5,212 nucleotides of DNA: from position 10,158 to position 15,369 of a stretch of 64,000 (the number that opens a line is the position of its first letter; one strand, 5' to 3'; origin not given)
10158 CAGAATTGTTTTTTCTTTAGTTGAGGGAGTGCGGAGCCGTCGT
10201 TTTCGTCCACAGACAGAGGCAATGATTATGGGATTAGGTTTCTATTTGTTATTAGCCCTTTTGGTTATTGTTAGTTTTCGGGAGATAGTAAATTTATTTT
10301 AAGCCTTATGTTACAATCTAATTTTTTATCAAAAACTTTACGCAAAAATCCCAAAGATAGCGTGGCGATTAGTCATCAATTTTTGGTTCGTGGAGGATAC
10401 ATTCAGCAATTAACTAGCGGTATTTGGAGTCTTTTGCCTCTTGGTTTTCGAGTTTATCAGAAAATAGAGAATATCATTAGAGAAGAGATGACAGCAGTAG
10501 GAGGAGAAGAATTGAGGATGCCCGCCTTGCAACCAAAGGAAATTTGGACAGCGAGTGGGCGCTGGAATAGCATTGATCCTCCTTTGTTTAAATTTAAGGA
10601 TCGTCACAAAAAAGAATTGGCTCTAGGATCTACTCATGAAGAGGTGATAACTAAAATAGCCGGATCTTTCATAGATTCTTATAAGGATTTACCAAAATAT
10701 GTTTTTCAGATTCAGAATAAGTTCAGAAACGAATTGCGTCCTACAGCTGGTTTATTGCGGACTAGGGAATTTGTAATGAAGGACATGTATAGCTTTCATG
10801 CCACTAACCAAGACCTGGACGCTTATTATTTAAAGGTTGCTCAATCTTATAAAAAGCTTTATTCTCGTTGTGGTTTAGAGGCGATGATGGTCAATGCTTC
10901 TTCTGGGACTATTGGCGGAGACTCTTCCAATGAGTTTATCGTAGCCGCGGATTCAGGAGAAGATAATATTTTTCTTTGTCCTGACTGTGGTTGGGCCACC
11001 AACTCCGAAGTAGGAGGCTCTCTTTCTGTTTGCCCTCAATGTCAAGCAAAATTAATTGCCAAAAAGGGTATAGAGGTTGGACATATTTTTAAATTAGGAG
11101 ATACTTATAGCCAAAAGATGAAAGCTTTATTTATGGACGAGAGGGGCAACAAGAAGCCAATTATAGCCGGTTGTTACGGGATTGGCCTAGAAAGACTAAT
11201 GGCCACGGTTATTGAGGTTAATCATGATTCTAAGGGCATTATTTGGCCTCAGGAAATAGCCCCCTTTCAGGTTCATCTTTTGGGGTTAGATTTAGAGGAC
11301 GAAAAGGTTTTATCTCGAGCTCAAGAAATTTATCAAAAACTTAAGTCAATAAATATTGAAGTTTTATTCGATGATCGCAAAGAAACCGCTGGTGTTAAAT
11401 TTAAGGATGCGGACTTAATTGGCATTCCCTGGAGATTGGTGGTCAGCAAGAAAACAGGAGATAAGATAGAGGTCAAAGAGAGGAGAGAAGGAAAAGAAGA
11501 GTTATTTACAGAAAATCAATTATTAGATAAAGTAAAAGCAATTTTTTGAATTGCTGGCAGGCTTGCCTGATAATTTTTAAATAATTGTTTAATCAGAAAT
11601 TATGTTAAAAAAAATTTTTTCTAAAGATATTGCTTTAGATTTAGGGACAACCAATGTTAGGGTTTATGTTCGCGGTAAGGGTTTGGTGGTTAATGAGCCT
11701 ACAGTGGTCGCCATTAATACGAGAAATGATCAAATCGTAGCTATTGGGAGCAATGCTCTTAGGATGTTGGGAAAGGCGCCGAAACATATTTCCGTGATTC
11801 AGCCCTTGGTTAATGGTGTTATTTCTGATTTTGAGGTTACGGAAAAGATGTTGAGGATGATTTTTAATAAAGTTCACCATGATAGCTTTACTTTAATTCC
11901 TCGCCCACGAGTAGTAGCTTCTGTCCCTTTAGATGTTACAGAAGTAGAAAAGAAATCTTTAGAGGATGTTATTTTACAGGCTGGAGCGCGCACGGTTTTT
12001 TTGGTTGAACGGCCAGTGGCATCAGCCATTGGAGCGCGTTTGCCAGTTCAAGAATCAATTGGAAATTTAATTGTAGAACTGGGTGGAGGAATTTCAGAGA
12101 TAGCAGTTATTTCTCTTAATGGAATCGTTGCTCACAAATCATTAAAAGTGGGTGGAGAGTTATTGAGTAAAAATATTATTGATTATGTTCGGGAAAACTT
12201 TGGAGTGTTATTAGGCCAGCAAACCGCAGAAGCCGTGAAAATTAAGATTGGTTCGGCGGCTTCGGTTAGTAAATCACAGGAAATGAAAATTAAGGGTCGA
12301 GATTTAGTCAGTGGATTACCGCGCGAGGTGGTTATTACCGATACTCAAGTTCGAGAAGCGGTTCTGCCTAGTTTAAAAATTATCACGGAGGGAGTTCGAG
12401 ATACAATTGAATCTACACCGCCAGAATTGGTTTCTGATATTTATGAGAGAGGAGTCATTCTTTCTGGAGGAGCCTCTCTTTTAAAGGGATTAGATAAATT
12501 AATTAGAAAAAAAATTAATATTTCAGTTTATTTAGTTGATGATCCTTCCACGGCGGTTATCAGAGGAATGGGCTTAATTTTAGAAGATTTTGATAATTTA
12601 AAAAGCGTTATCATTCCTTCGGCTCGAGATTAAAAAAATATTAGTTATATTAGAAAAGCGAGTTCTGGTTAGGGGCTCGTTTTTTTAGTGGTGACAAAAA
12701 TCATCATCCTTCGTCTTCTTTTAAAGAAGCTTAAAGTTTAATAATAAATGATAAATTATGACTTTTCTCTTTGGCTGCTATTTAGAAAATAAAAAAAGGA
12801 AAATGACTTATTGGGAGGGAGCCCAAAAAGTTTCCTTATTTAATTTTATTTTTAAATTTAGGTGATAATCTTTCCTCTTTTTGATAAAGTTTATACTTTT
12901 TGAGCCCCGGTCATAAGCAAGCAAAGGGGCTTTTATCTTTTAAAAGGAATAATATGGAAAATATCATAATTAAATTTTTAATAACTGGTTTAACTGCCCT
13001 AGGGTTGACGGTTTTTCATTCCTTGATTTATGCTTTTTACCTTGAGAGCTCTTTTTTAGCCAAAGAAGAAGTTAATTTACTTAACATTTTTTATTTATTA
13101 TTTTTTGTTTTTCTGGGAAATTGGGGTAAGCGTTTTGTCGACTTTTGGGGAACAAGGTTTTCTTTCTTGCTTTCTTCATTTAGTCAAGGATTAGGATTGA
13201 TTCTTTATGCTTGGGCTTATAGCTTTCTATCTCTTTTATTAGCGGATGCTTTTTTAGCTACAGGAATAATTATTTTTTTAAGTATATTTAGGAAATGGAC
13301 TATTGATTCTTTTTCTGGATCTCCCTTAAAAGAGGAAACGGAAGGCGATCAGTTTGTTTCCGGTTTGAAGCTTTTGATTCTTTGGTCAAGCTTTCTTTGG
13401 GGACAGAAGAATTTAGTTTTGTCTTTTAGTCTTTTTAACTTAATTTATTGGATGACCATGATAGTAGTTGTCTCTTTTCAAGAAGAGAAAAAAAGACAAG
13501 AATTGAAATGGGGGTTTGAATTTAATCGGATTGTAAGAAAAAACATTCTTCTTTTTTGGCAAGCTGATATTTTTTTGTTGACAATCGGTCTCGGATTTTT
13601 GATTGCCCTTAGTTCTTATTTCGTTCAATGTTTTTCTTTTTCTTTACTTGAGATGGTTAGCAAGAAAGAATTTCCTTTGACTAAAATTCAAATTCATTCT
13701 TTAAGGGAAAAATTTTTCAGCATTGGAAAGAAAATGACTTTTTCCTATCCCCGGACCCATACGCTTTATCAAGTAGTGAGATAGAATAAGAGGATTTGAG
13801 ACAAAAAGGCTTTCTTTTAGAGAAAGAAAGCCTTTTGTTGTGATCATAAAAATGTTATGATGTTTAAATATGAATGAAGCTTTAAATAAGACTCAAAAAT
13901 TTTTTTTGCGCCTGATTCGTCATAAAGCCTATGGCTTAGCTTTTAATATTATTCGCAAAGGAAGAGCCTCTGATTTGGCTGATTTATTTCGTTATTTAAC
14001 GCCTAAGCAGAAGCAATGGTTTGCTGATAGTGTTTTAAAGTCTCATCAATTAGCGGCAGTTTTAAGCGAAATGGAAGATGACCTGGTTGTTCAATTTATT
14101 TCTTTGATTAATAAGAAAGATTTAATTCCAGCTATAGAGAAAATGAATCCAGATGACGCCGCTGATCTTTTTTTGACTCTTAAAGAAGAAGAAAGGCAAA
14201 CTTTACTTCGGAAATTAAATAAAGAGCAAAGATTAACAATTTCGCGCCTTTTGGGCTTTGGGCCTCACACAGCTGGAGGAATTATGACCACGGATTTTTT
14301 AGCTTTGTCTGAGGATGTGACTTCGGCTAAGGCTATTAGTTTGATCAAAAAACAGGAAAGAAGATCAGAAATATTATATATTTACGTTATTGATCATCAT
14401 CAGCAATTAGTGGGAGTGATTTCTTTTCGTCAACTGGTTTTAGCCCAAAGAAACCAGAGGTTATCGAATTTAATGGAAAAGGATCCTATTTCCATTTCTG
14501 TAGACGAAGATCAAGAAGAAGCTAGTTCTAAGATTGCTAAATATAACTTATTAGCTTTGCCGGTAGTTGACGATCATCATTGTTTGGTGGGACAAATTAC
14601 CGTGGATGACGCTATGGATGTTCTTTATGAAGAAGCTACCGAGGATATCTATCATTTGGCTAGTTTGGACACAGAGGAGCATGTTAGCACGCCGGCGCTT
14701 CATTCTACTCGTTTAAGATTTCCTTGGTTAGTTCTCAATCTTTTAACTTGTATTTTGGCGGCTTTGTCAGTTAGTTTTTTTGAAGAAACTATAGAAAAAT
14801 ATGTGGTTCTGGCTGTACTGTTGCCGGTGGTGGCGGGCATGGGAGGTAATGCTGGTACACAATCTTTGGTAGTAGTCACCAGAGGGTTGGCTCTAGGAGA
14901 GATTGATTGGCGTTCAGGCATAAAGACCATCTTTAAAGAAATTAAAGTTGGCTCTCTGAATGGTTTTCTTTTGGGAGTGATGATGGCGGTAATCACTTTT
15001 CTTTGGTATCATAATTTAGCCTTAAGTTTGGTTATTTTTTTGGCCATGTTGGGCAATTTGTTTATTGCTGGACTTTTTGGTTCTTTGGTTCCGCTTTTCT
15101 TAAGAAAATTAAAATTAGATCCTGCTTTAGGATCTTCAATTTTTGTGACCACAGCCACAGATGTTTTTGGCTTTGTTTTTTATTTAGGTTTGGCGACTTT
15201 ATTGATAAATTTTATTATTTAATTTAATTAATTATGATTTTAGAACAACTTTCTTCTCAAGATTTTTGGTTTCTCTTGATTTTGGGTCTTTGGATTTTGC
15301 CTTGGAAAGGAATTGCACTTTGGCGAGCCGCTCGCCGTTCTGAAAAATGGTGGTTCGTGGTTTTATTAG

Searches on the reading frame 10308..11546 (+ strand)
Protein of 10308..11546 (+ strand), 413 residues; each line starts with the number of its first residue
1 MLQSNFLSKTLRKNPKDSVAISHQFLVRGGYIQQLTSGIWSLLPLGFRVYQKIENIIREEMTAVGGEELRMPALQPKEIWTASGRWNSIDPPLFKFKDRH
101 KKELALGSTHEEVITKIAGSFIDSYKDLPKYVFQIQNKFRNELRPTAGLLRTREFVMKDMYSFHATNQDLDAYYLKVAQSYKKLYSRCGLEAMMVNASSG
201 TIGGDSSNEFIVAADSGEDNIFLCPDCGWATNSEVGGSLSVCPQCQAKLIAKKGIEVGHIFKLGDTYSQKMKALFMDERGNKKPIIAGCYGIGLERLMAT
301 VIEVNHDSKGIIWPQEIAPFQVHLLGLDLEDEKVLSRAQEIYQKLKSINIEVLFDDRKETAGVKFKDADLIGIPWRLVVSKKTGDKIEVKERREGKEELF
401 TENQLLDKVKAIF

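Call 52: search_protein_families(library=pfam, proteins=[window:10308-11546:+], max_evalue=0.00001)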
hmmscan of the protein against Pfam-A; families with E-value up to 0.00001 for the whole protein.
window:10308-11546:+ (413 aa): 2 families
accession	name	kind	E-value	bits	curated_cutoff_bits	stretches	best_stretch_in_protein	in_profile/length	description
PF00587.30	tRNA-synt_2b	-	3.4e-33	115.6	29.3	1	94-305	1-179/179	tRNA synthetase class II core domain (G, H, P, S and T)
PF03129.25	HGTP_anticodon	-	1e-15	58.1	21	1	330-411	10-93/94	Anticodon binding domain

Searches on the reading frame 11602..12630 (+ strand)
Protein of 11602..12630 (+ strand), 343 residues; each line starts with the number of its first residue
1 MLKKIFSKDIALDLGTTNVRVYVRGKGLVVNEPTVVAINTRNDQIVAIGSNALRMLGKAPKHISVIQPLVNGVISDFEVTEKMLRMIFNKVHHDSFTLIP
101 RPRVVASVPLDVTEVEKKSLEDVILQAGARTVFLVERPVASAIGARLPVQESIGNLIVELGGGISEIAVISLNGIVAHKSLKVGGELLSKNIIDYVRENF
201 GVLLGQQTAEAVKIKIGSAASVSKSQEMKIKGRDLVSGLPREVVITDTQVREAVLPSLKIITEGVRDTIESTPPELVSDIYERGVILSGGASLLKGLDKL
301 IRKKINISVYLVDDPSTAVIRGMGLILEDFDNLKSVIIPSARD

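Call 53: search_protein_families(library=pfam, proteins=[window:11602-12630:+], max_evalue=0.00001)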
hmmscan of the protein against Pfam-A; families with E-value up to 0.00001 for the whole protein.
window:11602-12630:+ (343 aa): 3 families
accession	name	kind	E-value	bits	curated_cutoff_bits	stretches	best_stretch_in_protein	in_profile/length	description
PF06723.19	MreB_Mbl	-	9.3e-121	403.1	27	1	7-334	1-326/327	MreB/Mbl protein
PF00022.25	Actin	-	7.3e-11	41.7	27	1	11-199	8-190/410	Actin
PF14450.12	FtsA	-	1.2e-07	32.6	31.8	1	157-310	2-108/127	Cell division protein FtsA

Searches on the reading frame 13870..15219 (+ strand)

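Call 53: search_protein_families(library=pfam, proteins=[window:13870-15219:+], max_evalue=0.00001)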
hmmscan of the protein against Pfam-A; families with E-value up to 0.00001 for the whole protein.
window:13870-15219:+ (450 aa): 3 families
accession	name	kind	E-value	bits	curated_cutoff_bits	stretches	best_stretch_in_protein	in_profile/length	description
PF01769.21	MgtE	-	2e-37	128.7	27.6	1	318-441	1-125/125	Divalent cation transporter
PF00571.33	CBS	-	3.3e-17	63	24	1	199-253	2-56/57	CBS domain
PF03448.22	MgtE_N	-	6e-16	59.3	25.9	1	33-130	3-99/102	MgtE intracellular N domain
